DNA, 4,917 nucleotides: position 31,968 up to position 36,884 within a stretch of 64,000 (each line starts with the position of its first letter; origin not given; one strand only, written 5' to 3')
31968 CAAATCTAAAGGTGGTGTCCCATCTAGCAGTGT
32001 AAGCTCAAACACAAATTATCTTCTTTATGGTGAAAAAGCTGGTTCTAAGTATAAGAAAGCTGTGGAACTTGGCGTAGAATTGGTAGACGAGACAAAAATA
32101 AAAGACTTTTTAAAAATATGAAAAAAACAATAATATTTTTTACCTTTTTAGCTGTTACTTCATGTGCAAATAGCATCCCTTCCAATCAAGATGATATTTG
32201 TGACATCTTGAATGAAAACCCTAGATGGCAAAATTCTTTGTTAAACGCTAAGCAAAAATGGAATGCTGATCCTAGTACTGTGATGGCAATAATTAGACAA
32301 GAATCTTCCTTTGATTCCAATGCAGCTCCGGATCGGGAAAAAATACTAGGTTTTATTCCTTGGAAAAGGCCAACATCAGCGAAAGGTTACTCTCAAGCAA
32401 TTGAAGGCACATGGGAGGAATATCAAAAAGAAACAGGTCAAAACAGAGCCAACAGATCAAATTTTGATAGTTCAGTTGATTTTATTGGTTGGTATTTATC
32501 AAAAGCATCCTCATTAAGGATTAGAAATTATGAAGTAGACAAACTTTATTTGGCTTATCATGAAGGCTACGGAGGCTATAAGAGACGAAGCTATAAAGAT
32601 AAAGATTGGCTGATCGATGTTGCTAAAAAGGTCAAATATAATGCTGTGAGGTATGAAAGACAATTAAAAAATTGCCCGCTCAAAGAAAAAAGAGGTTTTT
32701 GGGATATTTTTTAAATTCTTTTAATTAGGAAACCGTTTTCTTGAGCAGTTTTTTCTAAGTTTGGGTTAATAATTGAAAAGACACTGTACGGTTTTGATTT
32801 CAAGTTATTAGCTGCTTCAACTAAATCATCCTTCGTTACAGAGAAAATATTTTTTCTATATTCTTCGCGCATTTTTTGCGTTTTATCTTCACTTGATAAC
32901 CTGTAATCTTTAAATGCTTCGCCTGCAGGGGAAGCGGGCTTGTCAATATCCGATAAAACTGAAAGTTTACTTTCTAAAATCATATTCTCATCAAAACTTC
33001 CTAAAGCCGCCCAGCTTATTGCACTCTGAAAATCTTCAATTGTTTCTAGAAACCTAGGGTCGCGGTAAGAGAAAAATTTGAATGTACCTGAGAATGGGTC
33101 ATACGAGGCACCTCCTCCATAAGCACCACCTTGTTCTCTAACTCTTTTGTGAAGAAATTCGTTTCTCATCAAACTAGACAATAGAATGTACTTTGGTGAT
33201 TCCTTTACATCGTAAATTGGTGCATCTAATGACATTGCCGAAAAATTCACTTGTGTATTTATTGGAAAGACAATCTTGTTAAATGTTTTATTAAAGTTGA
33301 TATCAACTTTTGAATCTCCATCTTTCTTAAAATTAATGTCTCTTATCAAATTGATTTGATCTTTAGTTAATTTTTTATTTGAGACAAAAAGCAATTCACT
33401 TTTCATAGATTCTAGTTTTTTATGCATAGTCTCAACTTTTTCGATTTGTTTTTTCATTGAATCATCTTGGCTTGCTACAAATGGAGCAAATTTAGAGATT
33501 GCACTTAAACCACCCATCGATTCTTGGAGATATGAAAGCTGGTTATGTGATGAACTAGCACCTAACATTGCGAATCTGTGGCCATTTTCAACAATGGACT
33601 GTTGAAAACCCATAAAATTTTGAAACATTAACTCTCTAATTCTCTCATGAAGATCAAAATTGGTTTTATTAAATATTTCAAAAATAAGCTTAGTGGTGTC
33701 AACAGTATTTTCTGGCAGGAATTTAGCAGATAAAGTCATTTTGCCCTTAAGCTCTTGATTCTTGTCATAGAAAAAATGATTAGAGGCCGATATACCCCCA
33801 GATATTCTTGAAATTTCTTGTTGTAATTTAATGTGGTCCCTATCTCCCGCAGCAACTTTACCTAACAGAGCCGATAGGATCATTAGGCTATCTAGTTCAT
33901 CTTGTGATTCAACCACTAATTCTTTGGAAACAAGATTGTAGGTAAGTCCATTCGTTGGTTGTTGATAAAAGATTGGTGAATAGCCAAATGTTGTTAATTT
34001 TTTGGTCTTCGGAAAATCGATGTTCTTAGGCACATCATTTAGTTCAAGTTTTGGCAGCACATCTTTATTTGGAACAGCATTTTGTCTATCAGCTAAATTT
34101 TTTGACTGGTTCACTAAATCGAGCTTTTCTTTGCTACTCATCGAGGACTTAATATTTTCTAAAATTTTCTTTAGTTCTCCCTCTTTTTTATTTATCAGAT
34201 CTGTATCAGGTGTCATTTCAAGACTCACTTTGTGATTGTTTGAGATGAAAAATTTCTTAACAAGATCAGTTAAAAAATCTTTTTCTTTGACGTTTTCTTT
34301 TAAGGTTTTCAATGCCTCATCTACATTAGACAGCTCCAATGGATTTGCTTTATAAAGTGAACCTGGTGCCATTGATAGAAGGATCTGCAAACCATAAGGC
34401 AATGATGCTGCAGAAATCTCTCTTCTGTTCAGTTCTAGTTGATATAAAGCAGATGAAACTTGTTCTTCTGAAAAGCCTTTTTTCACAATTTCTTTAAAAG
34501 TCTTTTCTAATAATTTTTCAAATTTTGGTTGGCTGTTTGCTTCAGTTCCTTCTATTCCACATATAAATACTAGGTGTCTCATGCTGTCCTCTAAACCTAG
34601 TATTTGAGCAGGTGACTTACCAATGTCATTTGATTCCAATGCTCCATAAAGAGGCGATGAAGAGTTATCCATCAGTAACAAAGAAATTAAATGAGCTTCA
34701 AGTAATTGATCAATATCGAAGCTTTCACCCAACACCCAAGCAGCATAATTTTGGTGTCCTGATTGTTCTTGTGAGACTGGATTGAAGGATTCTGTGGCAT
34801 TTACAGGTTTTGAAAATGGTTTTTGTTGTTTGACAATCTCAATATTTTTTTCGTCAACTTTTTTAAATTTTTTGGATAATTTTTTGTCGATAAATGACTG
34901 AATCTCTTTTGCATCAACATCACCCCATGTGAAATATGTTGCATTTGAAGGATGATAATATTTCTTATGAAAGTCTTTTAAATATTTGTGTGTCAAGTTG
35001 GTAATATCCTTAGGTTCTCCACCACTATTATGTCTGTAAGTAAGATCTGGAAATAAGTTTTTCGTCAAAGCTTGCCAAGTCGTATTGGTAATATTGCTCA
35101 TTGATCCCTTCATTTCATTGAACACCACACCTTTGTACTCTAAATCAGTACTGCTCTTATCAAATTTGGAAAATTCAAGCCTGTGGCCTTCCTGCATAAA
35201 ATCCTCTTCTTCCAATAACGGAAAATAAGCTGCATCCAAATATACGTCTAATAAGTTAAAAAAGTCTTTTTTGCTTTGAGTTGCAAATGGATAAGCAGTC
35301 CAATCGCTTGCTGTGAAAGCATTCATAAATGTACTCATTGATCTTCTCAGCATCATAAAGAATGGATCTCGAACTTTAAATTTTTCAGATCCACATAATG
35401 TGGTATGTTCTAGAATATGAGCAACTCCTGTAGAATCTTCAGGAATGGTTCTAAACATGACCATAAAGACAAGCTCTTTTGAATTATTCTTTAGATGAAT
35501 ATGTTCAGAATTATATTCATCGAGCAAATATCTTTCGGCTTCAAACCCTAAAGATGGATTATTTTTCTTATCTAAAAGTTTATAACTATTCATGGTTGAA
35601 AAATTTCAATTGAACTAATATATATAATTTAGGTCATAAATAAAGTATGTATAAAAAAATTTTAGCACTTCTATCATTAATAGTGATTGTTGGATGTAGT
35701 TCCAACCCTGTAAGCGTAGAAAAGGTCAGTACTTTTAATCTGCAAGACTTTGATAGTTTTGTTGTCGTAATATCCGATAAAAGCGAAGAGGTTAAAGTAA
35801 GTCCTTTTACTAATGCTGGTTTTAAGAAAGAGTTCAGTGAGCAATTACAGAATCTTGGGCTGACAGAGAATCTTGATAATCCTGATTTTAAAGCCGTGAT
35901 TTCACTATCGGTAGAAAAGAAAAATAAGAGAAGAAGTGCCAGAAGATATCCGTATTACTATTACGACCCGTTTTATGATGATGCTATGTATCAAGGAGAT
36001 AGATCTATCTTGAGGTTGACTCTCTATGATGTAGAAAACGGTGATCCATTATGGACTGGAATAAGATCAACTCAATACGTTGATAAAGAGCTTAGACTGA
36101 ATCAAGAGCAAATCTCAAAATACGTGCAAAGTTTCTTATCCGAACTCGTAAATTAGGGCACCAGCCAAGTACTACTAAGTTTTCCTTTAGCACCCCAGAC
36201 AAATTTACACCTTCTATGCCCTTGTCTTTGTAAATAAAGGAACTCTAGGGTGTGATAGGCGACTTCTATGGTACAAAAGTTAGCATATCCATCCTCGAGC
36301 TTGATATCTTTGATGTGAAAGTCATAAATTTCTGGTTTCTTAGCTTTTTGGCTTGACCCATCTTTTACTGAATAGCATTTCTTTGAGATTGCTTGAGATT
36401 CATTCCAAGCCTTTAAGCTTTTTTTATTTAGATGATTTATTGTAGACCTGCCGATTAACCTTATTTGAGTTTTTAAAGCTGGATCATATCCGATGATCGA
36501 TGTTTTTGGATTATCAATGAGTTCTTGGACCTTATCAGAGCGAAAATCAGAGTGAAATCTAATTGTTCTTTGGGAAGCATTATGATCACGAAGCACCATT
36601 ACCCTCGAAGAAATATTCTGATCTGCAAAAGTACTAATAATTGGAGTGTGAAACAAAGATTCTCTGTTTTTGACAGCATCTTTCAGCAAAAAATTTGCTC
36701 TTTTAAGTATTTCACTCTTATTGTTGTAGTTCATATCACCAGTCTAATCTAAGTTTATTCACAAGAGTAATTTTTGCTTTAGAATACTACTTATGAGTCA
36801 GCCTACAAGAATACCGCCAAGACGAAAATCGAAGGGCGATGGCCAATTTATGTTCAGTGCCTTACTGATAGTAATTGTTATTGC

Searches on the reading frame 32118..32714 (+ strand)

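Call 58: search_protein_families(library=pfam, proteins=[window:32118-32714:+])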
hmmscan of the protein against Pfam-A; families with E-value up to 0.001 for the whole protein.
window:32118-32714:+ (198 aa): 2 families
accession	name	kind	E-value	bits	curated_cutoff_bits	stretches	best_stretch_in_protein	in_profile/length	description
PF19489.4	SLT_4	-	1.8e-70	236.8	27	1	5-186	2-184/184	Transglycosylase SLT domain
PF01464.25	SLT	-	8.9e-10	38.6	21.3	1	43-158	5-105/117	Transglycosylase SLT domain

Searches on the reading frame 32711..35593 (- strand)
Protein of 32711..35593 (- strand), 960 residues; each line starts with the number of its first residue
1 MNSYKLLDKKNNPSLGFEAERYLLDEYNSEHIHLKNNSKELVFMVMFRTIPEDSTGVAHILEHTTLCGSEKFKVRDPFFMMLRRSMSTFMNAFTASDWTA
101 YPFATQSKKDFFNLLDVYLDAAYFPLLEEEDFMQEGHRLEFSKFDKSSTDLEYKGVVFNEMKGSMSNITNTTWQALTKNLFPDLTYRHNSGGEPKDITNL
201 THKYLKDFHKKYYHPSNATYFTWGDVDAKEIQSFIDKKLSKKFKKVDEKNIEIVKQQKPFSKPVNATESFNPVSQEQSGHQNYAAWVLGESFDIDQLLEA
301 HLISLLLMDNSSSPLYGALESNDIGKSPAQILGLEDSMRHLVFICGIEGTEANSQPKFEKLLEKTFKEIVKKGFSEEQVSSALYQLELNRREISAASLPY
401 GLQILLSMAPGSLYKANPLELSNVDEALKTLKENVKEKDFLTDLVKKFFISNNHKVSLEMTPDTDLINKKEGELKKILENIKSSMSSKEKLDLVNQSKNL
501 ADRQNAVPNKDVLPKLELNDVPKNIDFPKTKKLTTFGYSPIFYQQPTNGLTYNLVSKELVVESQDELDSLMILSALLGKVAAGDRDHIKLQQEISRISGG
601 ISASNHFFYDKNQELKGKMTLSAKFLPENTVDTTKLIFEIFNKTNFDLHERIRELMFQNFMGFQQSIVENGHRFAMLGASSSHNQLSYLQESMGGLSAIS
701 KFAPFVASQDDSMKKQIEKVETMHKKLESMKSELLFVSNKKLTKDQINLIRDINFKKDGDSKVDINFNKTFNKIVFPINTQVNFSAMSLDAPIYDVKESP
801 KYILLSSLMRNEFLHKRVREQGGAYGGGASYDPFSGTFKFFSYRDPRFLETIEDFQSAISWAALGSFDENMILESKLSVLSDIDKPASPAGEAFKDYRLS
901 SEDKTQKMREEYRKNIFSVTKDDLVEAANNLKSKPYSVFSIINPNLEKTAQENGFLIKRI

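Call 65: search_protein_families(library=pfam, proteins=[window:32711-35593:-])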
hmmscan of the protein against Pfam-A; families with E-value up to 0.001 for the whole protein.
window:32711-35593:- (960 aa): 4 families
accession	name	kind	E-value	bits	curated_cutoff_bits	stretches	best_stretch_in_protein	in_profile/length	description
PF08367.16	M16C_assoc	-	1.9e-47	162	25.3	1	460-700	1-247/252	Peptidase M16C associated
PF05193.26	Peptidase_M16_C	-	4.5e-26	92.3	23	2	199-383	1-178/181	Peptidase M16 inactive domain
PF22516.1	PreP_C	-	4.3e-22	79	27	1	777-934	5-161/173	PreP C-terminal domain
PF00675.25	Peptidase_M16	-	9.9e-07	29.2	22.3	1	51-136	27-111/149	Insulinase (Peptidase family M16)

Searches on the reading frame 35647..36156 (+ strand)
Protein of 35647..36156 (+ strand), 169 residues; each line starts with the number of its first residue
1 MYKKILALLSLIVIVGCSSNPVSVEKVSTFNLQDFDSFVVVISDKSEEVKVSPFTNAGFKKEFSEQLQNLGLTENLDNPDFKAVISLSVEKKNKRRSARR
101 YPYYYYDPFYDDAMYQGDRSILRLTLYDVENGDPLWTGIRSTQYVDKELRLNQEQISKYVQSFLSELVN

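Call 58: search_protein_families(library=pfam, proteins=[window:35647-36156:+])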
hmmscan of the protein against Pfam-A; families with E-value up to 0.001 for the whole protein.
window:35647-36156:+ (169 aa): 1 family
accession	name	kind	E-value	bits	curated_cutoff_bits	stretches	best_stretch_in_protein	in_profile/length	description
PF13590.11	DUF4136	-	6.6e-10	40.1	32.8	1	29-165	8-148/152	Domain of unknown function (DUF4136)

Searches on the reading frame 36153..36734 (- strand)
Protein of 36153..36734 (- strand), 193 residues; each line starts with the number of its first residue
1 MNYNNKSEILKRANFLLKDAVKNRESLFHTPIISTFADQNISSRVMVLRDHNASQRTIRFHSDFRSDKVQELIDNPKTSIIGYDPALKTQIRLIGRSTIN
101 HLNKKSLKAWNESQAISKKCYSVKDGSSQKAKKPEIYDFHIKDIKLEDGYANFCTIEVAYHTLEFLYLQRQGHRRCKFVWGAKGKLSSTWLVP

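Call 32: search_protein_families(library=pfam, proteins=[window:36153-36734:-])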
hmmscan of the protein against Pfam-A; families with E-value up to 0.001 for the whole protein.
window:36153-36734:- (193 aa): 2 families
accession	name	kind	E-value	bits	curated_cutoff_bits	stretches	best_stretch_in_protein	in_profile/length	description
PF12766.13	Pyridox_oxase_2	-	3.4e-09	37.6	26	1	17-99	8-98/100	Pyridoxamine 5'-phosphate oxidase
PF01243.27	PNPOx_N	-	0.00012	22.9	28.1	1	48-126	34-98/120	Pyridoxamine 5'-phosphate oxidase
